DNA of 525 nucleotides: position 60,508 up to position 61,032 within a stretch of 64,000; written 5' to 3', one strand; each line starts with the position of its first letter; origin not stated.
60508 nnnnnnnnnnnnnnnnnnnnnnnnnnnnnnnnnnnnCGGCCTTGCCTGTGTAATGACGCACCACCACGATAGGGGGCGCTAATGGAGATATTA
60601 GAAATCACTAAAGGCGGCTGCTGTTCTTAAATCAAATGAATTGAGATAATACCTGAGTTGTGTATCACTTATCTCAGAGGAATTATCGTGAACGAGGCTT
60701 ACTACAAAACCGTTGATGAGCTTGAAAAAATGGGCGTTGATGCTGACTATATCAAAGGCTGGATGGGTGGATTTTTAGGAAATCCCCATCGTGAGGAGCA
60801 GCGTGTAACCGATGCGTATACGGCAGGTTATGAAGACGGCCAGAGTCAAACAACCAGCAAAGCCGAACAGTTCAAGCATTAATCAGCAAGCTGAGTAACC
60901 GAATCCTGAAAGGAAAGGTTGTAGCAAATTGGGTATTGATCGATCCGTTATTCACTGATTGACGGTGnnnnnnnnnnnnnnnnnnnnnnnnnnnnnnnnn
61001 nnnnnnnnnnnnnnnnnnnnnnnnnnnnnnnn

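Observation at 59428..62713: Four consecutive unannotatable genes in strictly alternating orientation (-,+,-,+)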

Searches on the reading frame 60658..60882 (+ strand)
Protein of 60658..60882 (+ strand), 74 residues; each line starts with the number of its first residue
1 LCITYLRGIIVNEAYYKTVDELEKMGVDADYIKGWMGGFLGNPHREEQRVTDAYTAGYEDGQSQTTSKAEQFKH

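Call 3: search_protein_families(library=pfam, proteins=[window:60658-60882:+], max_evalue=0.1)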
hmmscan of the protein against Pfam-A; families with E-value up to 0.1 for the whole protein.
window:60658-60882:+ (74 aa): 1 family
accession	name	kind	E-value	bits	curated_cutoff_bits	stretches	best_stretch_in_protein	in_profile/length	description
PF14178.11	YppF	-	0.076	13.4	24.7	0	4-27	31-54/59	YppF-like protein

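Call 4: search_protein_families(library=ncbifam, proteins=[window:60658-60882:+], max_evalue=0.1)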
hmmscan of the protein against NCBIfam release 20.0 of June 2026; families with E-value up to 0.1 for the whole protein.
window:60658-60882:+ (74 aa): 1 family
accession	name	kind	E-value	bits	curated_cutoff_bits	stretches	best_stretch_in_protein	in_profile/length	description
NF049856.1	Alvin2107_sulfur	equivalog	3.9e-28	97.6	60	1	15-72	2-59/59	Alvin_2107 family globule sulfur oxidation protein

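Call 69: search_protein_families(library=padloc, proteins=[window:60688-60882:+], max_evalue=0.01)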
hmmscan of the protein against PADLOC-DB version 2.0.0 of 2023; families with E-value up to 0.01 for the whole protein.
window:60688-60882:+ (64 aa): 0 families

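Call 76: search_solved_structures(query=window:60688-60882:+, max_evalue=10)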
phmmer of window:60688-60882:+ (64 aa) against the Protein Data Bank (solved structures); distinct sequences matched with E-value up to 10: 2.
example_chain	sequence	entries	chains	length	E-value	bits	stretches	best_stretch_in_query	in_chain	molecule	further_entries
7s2r_B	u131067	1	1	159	0.75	13.8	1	23-60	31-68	nanobody gamma-nb6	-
9emm_A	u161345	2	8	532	1.4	12.9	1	9-43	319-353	Glucose-6-phosphate 1-dehydrogenase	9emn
